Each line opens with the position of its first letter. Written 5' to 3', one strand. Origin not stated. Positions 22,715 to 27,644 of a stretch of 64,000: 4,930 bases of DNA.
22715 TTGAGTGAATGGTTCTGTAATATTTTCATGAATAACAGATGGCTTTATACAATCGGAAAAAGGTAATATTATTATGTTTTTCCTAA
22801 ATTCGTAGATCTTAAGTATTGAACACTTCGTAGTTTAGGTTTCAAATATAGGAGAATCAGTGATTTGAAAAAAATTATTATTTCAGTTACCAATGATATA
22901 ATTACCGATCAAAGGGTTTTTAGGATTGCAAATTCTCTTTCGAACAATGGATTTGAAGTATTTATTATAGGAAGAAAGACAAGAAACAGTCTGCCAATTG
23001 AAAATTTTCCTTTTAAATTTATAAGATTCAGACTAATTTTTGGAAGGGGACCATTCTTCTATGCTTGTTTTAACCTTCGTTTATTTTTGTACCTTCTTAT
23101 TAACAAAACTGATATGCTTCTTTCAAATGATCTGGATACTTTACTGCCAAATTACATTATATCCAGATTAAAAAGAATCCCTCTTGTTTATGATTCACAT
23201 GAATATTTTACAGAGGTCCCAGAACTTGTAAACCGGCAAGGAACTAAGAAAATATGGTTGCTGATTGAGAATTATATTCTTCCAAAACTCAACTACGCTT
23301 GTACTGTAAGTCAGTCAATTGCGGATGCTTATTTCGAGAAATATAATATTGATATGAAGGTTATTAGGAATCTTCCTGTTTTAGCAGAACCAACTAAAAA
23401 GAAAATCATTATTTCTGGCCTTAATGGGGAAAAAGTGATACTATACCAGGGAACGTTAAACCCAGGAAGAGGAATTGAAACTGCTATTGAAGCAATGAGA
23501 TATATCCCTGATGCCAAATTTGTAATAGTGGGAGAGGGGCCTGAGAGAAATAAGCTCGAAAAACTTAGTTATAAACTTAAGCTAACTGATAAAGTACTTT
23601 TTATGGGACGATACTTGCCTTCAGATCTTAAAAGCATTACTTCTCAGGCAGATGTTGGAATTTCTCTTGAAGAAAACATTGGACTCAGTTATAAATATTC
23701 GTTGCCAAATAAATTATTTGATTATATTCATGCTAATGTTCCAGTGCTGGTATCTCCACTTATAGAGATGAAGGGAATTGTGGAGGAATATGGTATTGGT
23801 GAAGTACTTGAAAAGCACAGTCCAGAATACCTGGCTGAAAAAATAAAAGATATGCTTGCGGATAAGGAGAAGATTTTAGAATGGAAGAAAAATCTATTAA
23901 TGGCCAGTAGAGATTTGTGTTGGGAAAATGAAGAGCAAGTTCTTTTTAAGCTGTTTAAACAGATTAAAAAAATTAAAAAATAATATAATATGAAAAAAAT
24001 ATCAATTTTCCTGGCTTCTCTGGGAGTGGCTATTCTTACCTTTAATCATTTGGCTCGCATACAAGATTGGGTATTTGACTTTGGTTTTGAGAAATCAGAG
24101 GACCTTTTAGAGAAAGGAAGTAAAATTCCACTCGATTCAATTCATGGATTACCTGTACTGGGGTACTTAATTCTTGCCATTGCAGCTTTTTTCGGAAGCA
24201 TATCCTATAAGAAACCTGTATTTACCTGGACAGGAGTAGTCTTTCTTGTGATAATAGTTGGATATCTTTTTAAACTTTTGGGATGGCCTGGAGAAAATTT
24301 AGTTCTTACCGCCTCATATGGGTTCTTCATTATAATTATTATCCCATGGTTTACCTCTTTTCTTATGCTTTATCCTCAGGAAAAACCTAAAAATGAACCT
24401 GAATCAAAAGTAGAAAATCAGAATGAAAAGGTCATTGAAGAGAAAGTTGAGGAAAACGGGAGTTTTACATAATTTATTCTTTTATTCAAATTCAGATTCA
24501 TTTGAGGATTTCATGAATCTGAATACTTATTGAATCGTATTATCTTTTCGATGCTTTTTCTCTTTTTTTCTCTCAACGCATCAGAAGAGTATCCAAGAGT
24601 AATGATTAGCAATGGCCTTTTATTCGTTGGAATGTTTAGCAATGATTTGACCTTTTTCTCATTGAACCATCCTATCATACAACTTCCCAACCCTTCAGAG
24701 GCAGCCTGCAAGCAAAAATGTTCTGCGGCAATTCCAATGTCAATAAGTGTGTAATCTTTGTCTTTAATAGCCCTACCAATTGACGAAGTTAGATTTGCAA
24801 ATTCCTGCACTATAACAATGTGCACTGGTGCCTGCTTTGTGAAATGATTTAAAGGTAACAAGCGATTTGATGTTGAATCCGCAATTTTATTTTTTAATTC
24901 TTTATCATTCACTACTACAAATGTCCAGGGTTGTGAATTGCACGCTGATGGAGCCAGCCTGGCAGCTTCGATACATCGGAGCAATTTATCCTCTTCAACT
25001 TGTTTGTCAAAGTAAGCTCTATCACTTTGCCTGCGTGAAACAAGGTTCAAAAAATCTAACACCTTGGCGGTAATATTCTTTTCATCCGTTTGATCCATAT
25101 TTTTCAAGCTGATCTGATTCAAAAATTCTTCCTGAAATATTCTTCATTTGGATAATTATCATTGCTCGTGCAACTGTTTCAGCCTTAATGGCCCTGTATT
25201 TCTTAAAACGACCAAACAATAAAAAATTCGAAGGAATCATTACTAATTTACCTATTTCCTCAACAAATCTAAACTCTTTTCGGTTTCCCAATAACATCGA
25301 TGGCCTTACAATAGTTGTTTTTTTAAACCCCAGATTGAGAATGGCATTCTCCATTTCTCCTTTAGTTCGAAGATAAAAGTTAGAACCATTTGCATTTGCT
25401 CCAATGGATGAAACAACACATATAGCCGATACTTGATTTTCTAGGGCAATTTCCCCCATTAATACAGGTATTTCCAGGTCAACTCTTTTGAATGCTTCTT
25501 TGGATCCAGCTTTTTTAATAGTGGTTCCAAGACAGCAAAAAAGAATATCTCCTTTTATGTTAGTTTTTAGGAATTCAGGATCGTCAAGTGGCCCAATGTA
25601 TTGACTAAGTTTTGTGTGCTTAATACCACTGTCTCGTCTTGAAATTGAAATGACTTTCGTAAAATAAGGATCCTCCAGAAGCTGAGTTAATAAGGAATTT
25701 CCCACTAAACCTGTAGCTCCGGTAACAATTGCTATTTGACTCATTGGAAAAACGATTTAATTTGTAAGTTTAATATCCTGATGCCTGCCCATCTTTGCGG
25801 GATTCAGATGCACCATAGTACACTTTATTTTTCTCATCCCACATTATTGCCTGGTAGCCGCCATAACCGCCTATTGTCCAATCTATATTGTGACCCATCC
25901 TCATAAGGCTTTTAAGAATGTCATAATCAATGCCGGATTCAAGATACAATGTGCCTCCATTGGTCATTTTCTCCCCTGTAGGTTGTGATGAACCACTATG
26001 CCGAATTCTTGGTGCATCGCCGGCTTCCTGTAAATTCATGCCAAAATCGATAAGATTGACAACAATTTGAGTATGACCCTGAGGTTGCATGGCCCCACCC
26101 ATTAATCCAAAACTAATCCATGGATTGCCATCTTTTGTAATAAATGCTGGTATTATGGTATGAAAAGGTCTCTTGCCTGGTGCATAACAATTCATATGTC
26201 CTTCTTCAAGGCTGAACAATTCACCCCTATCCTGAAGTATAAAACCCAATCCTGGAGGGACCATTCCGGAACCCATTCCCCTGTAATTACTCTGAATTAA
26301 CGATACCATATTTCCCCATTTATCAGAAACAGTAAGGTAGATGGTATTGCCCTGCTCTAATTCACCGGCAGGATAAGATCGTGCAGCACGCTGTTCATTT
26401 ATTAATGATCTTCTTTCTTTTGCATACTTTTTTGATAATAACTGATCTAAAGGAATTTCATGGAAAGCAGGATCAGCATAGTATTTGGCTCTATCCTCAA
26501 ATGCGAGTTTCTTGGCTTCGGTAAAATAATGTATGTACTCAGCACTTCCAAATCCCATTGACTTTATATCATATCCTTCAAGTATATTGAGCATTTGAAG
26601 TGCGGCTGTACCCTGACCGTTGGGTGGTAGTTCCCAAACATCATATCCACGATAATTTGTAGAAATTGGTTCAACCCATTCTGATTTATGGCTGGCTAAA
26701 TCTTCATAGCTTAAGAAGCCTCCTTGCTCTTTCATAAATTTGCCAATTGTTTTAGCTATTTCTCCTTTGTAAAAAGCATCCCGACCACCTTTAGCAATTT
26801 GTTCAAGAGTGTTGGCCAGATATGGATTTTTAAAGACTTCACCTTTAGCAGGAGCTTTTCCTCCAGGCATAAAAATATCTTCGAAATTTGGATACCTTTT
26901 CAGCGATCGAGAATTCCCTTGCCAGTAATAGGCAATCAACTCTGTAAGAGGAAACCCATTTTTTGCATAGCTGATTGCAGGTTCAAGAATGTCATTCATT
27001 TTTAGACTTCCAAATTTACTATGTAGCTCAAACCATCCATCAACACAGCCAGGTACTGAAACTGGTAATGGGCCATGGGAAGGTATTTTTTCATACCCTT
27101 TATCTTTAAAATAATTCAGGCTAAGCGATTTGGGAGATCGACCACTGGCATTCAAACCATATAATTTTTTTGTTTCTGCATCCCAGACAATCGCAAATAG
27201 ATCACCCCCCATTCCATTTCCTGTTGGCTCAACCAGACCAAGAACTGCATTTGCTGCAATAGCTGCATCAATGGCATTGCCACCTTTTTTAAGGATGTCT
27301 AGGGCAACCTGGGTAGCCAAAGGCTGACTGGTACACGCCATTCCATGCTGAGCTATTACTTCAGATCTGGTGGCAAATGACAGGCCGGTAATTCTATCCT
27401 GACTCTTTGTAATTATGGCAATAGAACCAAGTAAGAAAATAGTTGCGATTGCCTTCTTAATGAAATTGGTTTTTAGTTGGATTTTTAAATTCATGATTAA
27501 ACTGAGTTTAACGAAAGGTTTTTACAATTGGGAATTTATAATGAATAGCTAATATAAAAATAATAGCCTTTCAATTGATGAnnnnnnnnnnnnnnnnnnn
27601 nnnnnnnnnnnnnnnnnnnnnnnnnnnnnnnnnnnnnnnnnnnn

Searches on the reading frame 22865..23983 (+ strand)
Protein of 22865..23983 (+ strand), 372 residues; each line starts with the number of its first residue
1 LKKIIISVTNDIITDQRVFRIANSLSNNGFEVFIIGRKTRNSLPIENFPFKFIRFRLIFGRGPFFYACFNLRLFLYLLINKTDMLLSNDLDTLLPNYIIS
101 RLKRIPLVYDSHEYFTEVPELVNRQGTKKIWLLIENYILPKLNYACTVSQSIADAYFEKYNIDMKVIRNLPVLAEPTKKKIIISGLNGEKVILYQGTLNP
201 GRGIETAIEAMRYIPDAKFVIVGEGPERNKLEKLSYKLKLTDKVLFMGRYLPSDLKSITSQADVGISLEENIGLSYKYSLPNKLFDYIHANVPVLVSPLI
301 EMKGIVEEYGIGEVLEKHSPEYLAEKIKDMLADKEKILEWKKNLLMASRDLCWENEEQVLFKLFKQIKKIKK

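Call 50: search_protein_families(library=pfam, proteins=[window:22865-23983:+], max_evalue=0.0001)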
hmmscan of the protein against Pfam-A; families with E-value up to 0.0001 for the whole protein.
window:22865-23983:+ (372 aa): 4 families
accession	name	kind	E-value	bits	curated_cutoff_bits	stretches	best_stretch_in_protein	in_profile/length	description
PF00534.26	Glycos_transf_1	-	2.5e-21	76.4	26.4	1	187-343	13-168/172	Glycosyl transferases group 1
PF13692.12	Glyco_trans_1_4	-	4.2e-15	56.7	27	1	189-333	1-142/142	Glycosyl transferases group 1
PF13439.12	Glyco_transf_4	-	6.3e-09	36.5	28.5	1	18-169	8-164/170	Glycosyltransferase Family 4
PF13524.12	Glyco_trans_1_2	-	4.2e-05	24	25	1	207-338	5-119/144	Glycosyl transferase-like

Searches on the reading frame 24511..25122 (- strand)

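Call 23: search_protein_families(library=pfam, proteins=[window:24511-25122:-], max_evalue=0.001)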
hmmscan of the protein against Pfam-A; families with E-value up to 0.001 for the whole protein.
window:24511-25122:- (203 aa): 2 families
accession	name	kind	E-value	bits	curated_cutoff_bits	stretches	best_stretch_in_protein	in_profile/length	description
PF00881.29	Nitroreductase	-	1.3e-34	120.2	23.5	1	29-178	2-167/167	Nitroreductase family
PF14512.11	TM1586_NiRdase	-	2e-21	77.1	27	2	102-199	57-153/215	Putative TM nitroreductase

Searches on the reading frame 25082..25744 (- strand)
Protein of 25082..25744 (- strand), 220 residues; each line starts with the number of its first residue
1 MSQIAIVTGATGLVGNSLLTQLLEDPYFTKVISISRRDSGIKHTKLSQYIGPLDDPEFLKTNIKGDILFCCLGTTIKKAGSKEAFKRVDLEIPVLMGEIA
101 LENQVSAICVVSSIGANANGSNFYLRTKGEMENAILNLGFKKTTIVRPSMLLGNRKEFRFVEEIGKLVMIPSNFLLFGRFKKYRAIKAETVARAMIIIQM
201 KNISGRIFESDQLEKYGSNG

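Call 23: search_protein_families(library=pfam, proteins=[window:25082-25744:-], max_evalue=0.001)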
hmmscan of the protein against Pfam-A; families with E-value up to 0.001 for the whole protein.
window:25082-25744:- (220 aa): 5 families
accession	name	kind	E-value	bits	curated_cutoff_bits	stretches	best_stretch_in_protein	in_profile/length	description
PF13460.12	NAD_binding_10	-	1.3e-07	32.1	27.2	1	9-155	1-150/184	NAD(P)H-binding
PF07993.18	NAD_binding_4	-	4.1e-06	26.6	20.1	0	7-40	1-35/258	Male sterility protein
PF01118.30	Semialdhyde_dh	-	2.4e-05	25.2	26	1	5-83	3-85/121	Semialdehyde dehydrogenase, NAD binding domain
PF01370.27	Epimerase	-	5.9e-05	23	20.9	1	6-113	2-115/240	NAD dependent epimerase/dehydratase family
PF04321.23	RmlD_sub_bind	-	0.00021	20.9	27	0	120-166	121-165/287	RmlD substrate binding domain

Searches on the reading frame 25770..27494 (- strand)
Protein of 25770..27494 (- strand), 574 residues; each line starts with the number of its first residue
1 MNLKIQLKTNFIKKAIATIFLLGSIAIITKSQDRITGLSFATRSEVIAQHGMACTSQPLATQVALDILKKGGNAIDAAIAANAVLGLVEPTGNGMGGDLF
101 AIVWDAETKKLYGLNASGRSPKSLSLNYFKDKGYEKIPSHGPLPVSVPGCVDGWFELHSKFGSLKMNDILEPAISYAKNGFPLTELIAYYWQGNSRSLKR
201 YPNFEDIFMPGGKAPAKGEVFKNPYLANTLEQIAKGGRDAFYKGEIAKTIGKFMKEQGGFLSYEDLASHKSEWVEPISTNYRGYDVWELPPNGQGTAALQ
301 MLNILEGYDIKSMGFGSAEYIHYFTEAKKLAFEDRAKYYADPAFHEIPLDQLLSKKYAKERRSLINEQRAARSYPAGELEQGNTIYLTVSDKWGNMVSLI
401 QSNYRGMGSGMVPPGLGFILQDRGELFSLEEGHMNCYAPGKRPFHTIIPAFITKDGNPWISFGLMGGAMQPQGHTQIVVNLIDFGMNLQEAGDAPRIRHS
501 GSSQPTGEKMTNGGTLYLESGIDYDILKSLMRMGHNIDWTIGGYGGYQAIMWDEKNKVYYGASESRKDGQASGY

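Call 51: search_protein_families(library=pfam, proteins=[window:25770-27494:-], max_evalue=0.0001)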
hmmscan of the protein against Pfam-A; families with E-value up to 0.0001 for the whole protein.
window:25770-27494:- (574 aa): 1 family
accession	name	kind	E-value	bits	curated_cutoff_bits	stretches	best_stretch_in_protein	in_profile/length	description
PF01019.26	G_glu_transpept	-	1.8e-165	552.1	27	1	66-569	2-512/512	Gamma-glutamyltranspeptidase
